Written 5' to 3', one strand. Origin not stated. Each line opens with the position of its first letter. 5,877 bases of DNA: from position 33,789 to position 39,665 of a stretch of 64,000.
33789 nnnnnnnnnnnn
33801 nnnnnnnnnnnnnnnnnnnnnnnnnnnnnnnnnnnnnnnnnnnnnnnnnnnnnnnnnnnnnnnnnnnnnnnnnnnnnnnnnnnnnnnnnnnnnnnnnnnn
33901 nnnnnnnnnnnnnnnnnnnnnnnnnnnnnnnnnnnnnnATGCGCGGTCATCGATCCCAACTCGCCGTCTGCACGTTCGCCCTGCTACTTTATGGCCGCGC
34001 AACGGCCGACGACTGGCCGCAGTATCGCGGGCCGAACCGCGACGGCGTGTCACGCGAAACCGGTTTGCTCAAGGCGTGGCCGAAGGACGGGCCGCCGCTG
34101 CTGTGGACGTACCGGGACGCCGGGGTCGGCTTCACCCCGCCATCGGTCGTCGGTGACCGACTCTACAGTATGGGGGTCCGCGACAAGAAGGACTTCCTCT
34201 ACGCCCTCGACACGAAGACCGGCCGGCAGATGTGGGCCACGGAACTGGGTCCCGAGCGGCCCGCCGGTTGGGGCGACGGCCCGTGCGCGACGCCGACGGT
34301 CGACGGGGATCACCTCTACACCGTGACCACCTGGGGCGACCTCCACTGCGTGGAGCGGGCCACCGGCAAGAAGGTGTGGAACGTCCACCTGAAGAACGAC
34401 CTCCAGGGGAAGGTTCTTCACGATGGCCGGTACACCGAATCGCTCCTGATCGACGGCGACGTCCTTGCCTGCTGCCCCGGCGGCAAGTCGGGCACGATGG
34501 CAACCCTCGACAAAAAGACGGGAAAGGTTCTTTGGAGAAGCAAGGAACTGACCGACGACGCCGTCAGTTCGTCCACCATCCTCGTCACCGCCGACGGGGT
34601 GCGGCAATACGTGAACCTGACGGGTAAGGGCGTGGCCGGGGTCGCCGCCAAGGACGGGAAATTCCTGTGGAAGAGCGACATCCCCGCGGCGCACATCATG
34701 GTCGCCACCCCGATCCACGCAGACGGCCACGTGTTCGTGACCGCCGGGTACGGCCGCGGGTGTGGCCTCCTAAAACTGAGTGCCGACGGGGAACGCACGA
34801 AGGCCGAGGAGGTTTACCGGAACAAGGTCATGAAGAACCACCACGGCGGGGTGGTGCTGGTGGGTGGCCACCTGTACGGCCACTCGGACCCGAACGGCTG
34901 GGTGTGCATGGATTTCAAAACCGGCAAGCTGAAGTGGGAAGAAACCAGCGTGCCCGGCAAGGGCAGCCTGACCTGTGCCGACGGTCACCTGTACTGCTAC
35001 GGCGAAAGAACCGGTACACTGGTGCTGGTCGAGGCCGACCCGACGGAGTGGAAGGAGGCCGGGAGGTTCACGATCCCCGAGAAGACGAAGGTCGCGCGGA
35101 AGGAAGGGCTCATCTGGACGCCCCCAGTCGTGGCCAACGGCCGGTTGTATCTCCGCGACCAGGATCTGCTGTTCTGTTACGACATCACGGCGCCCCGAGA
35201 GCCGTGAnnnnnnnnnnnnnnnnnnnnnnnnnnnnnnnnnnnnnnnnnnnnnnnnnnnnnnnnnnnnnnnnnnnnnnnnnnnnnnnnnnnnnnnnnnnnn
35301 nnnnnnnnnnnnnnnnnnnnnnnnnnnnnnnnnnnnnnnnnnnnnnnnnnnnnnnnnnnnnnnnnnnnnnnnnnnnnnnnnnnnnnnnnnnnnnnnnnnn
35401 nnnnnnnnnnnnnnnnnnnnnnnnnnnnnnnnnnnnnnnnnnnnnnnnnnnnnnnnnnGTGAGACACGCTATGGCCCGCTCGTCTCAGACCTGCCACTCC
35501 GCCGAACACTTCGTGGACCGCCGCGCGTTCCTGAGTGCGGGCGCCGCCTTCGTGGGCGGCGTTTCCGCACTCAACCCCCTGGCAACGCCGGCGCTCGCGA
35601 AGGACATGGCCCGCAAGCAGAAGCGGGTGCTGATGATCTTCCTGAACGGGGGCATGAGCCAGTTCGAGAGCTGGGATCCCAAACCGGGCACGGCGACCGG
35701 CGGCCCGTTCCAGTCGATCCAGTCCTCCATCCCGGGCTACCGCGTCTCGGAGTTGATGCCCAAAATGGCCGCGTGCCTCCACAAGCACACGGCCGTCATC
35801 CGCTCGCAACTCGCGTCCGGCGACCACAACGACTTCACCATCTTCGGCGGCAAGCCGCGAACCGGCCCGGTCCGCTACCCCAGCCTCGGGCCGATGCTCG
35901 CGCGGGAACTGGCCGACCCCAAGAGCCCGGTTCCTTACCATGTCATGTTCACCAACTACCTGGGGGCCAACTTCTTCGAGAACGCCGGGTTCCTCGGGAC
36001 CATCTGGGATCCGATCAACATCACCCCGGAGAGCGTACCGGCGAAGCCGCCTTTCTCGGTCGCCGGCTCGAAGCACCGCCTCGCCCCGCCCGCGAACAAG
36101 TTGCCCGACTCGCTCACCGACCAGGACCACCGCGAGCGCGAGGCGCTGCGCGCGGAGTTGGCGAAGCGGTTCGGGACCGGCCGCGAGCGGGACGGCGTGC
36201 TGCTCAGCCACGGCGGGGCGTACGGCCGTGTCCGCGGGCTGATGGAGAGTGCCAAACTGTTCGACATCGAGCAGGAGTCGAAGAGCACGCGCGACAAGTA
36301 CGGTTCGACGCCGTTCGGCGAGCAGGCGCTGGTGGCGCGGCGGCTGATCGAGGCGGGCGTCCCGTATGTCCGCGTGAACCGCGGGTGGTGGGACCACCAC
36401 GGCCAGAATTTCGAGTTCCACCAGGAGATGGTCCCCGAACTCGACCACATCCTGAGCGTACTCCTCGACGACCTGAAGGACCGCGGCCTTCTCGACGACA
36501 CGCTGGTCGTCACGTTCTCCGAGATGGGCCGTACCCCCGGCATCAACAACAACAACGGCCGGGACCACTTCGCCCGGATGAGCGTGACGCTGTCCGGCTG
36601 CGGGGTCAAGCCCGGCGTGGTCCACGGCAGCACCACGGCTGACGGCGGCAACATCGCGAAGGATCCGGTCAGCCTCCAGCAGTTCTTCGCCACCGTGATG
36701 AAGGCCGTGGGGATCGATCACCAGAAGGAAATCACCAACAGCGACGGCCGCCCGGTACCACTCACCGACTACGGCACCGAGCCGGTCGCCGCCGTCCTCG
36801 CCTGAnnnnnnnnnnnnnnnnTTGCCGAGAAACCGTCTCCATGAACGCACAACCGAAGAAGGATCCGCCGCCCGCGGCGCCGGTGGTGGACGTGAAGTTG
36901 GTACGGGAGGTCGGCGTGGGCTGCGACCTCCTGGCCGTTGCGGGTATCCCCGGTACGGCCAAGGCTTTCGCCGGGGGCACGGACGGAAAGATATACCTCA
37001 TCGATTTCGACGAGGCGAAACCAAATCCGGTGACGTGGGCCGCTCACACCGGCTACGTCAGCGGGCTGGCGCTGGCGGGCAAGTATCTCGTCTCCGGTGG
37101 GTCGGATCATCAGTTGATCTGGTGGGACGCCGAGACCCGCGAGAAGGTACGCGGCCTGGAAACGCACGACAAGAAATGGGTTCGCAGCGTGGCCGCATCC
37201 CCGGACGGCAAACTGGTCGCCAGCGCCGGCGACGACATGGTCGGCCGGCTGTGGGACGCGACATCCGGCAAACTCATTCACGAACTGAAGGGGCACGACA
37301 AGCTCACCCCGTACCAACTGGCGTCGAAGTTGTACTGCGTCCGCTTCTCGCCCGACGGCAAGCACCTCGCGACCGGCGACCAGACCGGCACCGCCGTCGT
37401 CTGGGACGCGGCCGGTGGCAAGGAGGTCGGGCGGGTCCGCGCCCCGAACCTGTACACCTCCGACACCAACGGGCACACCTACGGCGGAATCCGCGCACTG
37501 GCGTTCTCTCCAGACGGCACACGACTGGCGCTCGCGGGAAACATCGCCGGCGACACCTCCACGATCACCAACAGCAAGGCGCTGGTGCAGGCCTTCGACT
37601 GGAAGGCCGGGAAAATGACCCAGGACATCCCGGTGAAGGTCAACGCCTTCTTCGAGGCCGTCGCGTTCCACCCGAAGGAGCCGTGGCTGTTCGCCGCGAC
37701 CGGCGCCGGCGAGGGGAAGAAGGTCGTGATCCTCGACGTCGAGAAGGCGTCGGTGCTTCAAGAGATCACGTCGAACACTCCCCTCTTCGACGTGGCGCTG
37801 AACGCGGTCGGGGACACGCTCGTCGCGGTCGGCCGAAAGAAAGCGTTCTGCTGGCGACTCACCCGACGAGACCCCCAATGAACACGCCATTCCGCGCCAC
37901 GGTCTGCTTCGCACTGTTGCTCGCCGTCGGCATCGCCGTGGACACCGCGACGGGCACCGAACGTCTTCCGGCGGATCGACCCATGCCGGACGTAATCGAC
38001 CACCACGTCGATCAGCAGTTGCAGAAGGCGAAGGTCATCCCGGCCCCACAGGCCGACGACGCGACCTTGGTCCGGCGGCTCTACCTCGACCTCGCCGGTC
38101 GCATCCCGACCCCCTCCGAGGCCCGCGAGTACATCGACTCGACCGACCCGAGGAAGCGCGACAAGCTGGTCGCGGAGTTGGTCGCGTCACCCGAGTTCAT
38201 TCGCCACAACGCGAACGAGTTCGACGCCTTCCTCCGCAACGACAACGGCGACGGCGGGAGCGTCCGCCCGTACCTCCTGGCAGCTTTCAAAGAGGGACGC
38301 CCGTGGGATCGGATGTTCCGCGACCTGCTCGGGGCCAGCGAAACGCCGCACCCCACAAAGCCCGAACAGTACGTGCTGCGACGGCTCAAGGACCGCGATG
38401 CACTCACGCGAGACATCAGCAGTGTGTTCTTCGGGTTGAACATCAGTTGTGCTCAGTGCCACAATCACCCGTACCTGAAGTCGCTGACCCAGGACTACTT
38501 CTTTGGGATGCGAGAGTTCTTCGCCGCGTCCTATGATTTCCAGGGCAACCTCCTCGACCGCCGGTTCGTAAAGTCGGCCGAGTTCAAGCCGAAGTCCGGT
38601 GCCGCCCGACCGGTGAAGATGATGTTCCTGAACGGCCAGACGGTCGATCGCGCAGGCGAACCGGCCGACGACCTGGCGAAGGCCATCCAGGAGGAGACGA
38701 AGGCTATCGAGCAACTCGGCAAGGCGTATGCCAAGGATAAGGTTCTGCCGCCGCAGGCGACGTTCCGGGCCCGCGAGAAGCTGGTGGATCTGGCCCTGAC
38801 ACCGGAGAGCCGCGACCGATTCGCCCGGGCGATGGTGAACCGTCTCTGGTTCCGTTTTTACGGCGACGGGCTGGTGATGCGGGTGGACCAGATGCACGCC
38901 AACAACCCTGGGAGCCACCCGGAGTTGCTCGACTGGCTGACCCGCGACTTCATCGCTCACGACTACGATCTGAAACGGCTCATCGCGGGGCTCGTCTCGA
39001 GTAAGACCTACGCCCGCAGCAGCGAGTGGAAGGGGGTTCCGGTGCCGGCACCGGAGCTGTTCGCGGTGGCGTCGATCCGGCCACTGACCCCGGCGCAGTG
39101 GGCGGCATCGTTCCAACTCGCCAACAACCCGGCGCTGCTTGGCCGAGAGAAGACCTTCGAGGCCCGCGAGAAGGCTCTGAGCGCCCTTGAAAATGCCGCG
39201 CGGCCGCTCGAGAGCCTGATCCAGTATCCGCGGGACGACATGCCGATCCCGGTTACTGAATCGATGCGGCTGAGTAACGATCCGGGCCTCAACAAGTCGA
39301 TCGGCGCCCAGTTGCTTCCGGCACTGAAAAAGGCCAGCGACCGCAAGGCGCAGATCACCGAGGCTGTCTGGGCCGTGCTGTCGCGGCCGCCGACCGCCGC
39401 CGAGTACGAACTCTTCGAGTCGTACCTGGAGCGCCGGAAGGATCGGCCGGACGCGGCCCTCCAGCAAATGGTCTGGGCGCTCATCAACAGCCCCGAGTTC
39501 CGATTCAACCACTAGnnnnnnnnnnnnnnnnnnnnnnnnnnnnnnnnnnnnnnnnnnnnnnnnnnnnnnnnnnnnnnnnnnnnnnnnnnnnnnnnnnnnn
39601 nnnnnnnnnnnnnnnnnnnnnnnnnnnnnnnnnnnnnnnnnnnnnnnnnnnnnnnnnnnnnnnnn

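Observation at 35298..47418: Conserved ~70-bp leader shared by the ECF sigma gene and a DUF1501-WD40-DUF1549 operon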

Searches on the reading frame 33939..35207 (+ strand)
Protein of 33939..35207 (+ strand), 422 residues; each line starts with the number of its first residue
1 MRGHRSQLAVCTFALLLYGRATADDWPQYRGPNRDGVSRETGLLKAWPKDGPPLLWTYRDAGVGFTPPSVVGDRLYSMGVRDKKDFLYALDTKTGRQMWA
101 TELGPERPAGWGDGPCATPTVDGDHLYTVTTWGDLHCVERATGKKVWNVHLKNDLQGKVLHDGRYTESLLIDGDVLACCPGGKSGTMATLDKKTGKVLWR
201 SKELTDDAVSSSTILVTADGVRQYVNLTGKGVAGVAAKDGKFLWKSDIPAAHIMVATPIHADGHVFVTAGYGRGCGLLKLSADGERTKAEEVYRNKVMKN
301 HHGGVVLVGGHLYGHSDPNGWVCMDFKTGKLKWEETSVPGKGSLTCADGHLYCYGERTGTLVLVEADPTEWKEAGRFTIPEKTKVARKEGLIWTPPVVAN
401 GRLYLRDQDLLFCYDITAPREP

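Call 11: search_protein_families(library=pfam, proteins=[window:33939-35207:+], max_evalue=0.001)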
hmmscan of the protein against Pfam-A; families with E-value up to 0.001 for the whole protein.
window:33939-35207:+ (422 aa): 4 families
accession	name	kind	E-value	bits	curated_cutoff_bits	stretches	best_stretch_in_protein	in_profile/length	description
PF13360.13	PQQ_2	-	1.1e-34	120.5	27.6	1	87-334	5-232/233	Outer membrane protein assembly factor BamB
PF13570.13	Beta-prop_ACSF4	-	1.3e-10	41.6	133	1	181-354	67-241/329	Beta-alanine-activating enzyme, beta-propeller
PF01011.28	PQQ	-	2.1e-09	37.1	26.7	0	117-156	51-90/595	Glucose/ethanol/alcohol dehydrogenase, beta-propeller domain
PF25293.1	Beta-prop_EMC1_N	-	9.5e-05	22.6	34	0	187-271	43-129/219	EMC1 N-terminal beta-propeller domain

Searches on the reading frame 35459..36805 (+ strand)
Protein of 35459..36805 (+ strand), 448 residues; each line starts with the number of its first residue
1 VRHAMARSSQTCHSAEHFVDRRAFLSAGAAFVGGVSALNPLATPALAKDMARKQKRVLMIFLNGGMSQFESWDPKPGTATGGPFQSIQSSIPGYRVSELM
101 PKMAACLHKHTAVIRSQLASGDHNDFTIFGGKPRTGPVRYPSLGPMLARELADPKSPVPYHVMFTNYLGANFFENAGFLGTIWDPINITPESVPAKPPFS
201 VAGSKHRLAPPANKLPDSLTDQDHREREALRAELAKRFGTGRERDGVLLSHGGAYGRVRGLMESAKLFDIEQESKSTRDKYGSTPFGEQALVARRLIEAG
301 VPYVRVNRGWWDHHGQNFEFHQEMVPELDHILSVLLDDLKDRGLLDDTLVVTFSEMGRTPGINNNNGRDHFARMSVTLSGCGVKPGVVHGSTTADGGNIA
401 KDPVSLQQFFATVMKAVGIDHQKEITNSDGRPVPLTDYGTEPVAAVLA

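Call 11: search_protein_families(library=pfam, proteins=[window:35459-36805:+], max_evalue=0.001)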
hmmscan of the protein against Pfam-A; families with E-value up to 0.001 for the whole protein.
window:35459-36805:+ (448 aa): 2 families
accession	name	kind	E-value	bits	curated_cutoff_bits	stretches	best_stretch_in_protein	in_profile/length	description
PF07394.17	DUF1501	-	6.5e-82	276.2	27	1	55-446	2-389/390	Protein of unknown function (DUF1501)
PF00884.28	Sulfatase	-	0.00022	21.1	25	1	303-419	200-301/301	Sulfatase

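Call 35: search_protein_families(library=ncbifam, proteins=[window:35471-36805:+])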
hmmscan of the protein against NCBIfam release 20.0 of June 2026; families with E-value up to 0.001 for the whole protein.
window:35471-36805:+ (444 aa): 0 families

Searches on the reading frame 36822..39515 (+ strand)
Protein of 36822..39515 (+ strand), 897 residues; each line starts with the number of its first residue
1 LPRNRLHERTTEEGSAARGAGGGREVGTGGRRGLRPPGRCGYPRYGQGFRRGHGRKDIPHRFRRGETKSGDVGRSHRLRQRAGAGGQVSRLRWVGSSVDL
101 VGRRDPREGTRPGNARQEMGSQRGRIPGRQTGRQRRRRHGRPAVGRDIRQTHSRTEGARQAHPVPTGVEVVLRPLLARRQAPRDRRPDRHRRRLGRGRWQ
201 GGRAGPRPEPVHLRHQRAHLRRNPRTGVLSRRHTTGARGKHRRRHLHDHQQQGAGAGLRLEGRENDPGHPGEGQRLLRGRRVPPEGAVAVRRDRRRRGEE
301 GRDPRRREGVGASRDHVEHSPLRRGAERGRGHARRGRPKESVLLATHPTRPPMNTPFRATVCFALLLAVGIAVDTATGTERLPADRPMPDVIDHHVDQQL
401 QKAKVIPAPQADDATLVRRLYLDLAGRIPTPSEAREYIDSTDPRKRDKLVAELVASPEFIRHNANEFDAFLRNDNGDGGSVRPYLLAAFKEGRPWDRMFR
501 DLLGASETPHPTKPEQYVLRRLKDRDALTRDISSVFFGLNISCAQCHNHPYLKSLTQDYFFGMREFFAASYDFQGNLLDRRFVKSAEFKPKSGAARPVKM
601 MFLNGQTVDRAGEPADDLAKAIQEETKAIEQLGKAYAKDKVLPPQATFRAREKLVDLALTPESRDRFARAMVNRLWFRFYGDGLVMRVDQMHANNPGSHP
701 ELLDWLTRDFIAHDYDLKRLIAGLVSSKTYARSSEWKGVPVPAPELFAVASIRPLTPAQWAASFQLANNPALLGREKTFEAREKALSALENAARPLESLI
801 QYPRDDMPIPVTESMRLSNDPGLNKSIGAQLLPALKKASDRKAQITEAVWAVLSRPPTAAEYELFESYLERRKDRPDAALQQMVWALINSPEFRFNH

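Call 11: search_protein_families(library=pfam, proteins=[window:36822-39515:+], max_evalue=0.001)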
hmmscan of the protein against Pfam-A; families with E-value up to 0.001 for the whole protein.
window:36822-39515:+ (897 aa): 3 families
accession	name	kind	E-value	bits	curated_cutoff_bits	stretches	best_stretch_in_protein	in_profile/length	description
PF07583.16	PSCyt2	-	1.4e-34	120.3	29.8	1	392-569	2-206/209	Protein of unknown function (DUF1549)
PF07587.16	PSD1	-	1.2e-26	94.1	28.5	1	651-737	2-88/244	Protein of unknown function (DUF1553)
PF08811.16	DUF1800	-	0.00059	19.5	26.1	0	623-893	207-417/419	Protein of unknown function (DUF1800)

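Call 35: search_protein_families(library=ncbifam, proteins=[window:36822-39515:+])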
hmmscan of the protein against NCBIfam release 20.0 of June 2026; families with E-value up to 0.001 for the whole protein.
window:36822-39515:+ (897 aa): 0 families
